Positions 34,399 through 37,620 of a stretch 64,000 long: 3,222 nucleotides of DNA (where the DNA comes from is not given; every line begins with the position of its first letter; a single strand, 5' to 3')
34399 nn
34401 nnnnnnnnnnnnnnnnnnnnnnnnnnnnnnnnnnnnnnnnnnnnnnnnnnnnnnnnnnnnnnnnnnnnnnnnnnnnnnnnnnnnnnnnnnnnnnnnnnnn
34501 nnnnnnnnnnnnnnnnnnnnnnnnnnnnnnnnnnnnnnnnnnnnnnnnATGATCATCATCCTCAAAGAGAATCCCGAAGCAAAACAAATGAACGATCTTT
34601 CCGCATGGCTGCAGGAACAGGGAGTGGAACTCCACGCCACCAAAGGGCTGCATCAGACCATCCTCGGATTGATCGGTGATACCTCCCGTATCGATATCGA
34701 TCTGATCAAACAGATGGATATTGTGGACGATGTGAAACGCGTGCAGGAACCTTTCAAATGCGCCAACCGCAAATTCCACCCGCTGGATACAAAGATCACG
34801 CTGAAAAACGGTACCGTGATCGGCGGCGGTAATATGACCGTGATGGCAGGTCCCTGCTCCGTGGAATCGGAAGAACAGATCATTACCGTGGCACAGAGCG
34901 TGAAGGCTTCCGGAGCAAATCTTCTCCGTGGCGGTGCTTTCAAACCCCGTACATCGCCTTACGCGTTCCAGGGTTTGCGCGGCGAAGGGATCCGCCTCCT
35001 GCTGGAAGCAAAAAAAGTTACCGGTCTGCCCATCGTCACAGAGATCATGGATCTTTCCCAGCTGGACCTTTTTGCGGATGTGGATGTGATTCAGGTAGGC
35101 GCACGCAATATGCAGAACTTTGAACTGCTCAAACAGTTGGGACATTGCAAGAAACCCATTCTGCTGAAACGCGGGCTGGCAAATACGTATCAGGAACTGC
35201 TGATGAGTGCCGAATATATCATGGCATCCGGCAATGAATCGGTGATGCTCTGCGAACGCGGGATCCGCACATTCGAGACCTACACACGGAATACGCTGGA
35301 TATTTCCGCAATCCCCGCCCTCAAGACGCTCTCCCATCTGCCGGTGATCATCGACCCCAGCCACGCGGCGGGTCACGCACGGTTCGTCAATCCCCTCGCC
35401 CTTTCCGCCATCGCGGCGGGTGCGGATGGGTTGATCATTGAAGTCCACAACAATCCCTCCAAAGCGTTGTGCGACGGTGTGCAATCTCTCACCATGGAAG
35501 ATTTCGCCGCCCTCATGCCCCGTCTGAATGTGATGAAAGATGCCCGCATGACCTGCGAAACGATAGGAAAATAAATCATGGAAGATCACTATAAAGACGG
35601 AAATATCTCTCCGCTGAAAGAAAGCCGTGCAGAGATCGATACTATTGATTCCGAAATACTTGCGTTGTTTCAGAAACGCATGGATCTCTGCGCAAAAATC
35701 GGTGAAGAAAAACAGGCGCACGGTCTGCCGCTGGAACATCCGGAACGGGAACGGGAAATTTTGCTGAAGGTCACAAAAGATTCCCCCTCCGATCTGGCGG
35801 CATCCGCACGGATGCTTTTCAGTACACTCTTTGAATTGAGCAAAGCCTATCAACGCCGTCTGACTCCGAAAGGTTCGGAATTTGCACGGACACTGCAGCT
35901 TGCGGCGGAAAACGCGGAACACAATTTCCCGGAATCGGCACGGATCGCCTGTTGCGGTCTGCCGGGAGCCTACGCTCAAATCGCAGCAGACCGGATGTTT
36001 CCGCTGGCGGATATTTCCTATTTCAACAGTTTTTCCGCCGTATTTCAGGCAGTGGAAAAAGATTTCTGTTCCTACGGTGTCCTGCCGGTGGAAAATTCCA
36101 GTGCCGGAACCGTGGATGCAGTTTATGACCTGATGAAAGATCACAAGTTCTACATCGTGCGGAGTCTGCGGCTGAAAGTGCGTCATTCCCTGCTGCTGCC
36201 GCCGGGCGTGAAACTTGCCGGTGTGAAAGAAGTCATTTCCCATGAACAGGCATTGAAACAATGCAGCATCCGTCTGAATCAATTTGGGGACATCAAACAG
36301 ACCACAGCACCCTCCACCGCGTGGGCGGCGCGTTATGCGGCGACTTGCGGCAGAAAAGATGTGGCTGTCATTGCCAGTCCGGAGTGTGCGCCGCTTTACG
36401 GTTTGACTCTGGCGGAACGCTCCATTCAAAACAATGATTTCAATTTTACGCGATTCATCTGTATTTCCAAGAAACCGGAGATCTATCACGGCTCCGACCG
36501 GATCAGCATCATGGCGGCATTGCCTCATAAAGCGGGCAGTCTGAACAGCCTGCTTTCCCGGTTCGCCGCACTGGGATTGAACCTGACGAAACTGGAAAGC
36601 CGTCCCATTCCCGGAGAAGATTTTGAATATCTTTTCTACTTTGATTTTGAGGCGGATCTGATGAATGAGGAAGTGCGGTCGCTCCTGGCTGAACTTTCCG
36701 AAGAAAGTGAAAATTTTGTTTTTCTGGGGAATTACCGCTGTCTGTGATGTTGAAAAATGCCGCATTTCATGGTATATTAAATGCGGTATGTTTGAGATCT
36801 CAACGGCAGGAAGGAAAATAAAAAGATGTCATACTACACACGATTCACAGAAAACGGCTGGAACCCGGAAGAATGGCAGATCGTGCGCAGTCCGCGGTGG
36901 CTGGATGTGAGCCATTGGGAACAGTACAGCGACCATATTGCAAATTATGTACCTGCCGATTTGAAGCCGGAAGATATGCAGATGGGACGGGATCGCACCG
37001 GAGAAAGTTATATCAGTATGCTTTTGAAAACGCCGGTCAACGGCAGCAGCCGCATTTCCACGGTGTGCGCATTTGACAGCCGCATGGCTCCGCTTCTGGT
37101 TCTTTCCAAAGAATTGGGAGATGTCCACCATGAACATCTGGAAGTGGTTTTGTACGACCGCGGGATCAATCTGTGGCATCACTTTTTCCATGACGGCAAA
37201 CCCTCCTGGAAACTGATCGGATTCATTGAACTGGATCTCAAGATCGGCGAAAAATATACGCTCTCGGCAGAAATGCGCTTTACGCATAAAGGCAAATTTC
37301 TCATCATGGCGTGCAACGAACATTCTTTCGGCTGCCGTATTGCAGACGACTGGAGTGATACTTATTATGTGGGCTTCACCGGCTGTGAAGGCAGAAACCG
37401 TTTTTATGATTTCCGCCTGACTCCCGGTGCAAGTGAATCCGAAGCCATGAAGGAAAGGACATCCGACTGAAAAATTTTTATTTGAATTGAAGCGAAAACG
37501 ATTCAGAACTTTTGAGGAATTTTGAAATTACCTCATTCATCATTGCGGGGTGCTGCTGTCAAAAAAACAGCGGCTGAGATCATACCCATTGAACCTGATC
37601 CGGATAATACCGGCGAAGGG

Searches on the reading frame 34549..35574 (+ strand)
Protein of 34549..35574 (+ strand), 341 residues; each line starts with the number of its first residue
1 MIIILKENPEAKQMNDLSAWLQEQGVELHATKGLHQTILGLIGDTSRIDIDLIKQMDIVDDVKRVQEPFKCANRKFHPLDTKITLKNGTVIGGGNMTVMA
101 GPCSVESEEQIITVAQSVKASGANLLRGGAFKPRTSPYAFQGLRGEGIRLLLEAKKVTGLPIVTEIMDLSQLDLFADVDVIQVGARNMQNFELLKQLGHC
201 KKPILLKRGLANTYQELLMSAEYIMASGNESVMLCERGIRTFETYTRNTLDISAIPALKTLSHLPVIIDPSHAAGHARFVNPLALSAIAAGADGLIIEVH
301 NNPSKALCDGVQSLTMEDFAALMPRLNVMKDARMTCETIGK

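Call 64: search_solved_structures(query=window:34549-35574:+, max_evalue=0.01)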
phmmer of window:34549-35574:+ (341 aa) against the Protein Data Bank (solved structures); distinct sequences matched with E-value up to 0.01: 50.
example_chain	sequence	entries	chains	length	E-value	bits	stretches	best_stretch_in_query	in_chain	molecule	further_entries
4grs_A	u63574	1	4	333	4.8e-104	351.6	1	1-327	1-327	Phospho-2-dehydro-3-deoxyheptonate aldolase, 2-dehydro-3-deoxyphosphoheptonate aldolase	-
1rzm_A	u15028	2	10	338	7.1e-95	321.4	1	1-332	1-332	Phospho-2-dehydro-3-deoxyheptonate aldolase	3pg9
1vr6_A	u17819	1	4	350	8.1e-95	321.2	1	1-332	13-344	Phospho-2-dehydro-3-deoxyheptonate aldolase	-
1zco_A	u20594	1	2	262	2.4e-87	296.7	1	79-327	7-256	2-dehydro-3-deoxyphosphoheptonate aldolase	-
4c1k_A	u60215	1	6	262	1.8e-86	293.8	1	83-327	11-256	2-DEHYDRO-3-DEOXYPHOSPHOHEPTONATE ALDOLASE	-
4c1l_A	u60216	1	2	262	1.7e-85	290.6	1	83-327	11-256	2-dehydro-3-deoxyphosphoheptonate aldolase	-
1vs1_A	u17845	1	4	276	1.3e-83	284.5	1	86-326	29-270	3-deoxy-7-phosphoheptulonate synthase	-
3pg8_A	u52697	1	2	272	2.9e-82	280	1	69-332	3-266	Phospho-2-dehydro-3-deoxyheptonate aldolase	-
5j6f_A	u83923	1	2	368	4.8e-78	266.1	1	72-326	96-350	3-deoxy-D-arabino-heptulosonate 7-phosphate synthase, chorismate mutase-isozyme 3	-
3nvt_A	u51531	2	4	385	7.4e-77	262.2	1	72-320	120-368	3-deoxy-D-arabino-heptulosonate 7-phosphate synthase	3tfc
6mdy_A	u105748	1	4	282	1.2e-19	74.2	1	97-327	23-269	2-dehydro-3-deoxyphosphooctonate aldolase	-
3t4c_A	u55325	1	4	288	1.2e-18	71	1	98-329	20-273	2-dehydro-3-deoxyphosphooctonate aldolase 1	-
3tml_A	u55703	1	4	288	2.3e-18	70.1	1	98-329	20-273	2-dehydro-3-deoxyphosphooctonate aldolase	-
3stg_A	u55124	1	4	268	3.5e-18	69.5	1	124-329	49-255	2-dehydro-3-deoxyphosphooctonate aldolase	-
1fwn_A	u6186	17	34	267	6.3e-17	65.3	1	97-326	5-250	2-DEHYDRO-3-DEOXYPHOSPHOOCTONATE ALDOLASE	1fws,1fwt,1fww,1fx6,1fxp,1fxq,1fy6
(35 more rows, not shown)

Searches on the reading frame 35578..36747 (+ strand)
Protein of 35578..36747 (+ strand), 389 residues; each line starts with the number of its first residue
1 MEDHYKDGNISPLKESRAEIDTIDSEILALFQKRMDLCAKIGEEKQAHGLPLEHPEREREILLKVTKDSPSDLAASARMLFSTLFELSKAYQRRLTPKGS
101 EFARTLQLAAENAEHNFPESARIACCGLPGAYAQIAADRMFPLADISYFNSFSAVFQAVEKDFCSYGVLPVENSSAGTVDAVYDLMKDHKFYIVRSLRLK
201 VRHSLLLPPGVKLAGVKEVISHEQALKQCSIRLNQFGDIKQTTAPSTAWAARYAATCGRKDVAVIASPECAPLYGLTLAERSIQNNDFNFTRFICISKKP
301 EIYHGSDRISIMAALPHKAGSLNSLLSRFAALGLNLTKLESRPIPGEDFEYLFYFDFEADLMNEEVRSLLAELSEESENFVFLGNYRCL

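Call 65: search_solved_structures(query=window:35578-36747:+, max_evalue=0.01)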
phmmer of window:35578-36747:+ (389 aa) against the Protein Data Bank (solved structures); distinct sequences matched with E-value up to 0.01: 19.
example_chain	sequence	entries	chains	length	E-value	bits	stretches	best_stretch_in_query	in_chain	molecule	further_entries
2qmx_A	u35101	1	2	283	1.9e-40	142.3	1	123-387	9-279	Prephenate dehydratase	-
4lub_A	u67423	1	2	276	1.7e-30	109.5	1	121-387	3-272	Putative prephenate dehydratase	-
6vh5_A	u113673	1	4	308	9e-28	100.6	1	119-386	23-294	Prephenate dehydratase:Amino acid-binding ACT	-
7alz_A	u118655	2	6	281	2.1e-21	79.6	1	123-386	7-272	Prephenate dehydratase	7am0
3mwb_A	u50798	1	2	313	8.7e-20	74.3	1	154-387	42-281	Prephenate dehydratase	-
2qmw_A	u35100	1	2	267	9.5e-17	64.3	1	126-373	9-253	Prephenate dehydratase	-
1ybz_A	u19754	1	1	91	2.4e-07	33.4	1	5-65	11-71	chorismate mutase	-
3luy_A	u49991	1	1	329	5.3e-07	32.2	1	165-378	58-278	Probable chorismate mutase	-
2d8d_A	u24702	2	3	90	2.5e-06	30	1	15-92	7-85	phospho-2-dehydro-3-deoxyheptonate aldolase/chorismate mutase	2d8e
6al9_A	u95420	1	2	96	4.8e-06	29.1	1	11-94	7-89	Chorismate mutase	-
5mpv_D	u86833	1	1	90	0.00027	23.3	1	15-70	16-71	Intracellular chorismate mutase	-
5vht_A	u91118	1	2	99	0.00044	22.6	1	11-65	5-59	Chorismate Mutase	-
6ygt_AAA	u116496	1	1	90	0.00044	22.6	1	13-71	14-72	Intracellular chorismate mutase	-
1ecm_A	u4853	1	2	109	0.0019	20.5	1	11-89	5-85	ENDO-OXABICYCLIC TRANSITION STATE ANALOGUE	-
2qbv_A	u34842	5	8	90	0.0025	20.1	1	13-70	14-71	CHORISMATE MUTASE | RV0948C/MT0975 | Intracellular chorismate mutase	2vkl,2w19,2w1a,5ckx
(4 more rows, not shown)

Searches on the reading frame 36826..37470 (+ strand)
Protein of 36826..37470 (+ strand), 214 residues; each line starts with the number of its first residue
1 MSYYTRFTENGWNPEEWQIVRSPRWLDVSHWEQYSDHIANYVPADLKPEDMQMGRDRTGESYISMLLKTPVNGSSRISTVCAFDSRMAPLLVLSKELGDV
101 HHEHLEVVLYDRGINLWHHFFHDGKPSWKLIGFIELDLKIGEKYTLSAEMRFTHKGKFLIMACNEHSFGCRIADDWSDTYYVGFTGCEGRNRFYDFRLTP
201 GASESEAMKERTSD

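Call 5: search_protein_families(library=pfam, proteins=[window:36826-37470:+], max_evalue=0.01)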
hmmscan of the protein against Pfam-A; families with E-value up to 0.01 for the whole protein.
window:36826-37470:+ (214 aa): 0 families

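Call 8: search_protein_families(library=ncbifam, proteins=[window:36826-37470:+], max_evalue=0.001)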
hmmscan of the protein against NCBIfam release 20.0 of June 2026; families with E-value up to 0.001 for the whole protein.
window:36826-37470:+ (214 aa): 0 families

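Call 22: search_protein_families(library=pfam, proteins=[window:36826-37470:+], max_evalue=5)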
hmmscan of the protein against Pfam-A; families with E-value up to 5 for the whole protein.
window:36826-37470:+ (214 aa): 1 family
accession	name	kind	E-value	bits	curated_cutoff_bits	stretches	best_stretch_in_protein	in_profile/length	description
PF00581.25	Rhodanese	-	0.026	15.4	22.2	1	24-118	15-100/102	Rhodanese-like domain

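Call 75: search_solved_structures(query=window:36826-37470:+, max_evalue=1)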
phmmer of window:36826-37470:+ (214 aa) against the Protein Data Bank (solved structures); distinct sequences matched with E-value up to 1: 1.
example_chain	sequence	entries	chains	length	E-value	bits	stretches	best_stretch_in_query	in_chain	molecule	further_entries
9m4f_t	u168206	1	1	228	0.85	12.2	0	27-83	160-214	light-harvesting protein XLH12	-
